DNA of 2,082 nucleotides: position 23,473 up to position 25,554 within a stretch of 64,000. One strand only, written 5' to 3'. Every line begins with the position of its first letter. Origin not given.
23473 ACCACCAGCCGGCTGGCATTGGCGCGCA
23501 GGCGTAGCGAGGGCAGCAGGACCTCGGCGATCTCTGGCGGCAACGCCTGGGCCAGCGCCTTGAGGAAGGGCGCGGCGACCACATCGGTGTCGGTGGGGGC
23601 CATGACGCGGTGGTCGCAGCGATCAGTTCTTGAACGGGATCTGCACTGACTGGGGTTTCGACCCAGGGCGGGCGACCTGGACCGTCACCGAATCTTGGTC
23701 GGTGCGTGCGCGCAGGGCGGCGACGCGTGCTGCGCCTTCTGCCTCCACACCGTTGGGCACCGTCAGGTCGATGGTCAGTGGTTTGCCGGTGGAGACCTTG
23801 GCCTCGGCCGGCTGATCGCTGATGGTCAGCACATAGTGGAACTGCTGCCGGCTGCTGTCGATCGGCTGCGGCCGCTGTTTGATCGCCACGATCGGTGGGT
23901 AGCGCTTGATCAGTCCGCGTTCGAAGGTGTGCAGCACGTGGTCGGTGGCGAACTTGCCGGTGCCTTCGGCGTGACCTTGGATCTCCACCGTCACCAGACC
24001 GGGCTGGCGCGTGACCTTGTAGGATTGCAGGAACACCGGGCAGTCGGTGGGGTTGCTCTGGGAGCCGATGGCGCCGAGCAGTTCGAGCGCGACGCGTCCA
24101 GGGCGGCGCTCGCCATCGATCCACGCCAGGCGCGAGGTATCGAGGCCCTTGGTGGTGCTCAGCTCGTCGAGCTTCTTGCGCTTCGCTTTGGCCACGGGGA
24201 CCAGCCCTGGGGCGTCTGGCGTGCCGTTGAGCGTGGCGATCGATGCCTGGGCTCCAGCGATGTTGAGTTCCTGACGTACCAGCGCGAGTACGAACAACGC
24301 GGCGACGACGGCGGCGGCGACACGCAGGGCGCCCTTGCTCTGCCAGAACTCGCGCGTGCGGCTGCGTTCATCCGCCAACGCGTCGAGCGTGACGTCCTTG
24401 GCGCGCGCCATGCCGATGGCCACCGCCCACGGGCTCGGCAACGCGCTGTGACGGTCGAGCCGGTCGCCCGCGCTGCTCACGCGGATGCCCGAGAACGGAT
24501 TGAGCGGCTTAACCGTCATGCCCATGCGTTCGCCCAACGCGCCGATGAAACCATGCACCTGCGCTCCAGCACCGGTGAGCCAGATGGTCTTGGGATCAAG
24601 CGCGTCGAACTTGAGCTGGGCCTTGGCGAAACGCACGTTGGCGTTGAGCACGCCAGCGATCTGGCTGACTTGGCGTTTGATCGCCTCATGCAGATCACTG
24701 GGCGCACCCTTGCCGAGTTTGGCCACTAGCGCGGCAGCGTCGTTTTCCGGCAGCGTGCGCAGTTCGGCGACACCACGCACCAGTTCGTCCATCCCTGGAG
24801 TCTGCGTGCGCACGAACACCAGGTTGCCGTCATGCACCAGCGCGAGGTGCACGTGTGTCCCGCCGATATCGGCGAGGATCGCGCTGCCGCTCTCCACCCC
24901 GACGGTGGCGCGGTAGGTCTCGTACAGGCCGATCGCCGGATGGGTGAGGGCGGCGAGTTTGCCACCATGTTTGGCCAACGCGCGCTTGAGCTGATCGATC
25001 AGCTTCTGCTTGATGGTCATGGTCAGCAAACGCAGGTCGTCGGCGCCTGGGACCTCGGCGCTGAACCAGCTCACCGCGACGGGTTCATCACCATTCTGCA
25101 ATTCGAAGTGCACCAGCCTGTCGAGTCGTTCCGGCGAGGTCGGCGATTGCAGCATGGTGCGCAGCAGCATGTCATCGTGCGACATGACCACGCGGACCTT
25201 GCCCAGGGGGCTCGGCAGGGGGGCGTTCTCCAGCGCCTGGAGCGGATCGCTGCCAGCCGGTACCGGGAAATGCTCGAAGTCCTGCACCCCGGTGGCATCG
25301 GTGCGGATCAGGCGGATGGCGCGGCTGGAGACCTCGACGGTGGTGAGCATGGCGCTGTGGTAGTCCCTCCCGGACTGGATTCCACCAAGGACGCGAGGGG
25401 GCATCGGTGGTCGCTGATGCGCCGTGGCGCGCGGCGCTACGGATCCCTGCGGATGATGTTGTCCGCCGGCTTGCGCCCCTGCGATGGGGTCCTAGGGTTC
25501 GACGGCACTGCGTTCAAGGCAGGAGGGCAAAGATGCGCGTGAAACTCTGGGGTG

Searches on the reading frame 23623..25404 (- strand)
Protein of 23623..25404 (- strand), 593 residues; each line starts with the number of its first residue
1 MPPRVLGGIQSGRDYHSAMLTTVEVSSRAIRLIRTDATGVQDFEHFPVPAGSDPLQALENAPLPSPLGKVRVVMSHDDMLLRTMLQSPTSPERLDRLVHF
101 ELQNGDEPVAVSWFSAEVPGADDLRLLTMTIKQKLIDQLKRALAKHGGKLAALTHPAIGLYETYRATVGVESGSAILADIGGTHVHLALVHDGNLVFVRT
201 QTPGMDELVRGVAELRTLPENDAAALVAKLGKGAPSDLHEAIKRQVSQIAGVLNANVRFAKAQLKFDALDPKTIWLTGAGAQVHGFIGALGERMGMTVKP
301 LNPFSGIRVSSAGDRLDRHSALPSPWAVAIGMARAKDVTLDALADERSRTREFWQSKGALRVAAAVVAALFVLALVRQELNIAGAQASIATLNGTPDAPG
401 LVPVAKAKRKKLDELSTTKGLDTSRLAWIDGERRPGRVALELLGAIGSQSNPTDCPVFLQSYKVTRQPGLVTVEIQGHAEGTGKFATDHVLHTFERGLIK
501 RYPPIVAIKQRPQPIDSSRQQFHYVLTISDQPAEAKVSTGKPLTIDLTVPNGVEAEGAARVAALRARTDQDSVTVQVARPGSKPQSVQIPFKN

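Call 71: search_protein_families(library=pfam, proteins=[window:23623-25404:-], max_evalue=0.00001)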
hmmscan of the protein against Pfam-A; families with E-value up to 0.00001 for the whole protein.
window:23623-25404:- (593 aa): 1 family
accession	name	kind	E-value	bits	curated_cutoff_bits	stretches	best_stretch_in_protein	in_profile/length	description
PF11104.14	PilM_2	-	8.3e-09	35.3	27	1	176-333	183-336/340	Type IV pilus assembly protein PilM;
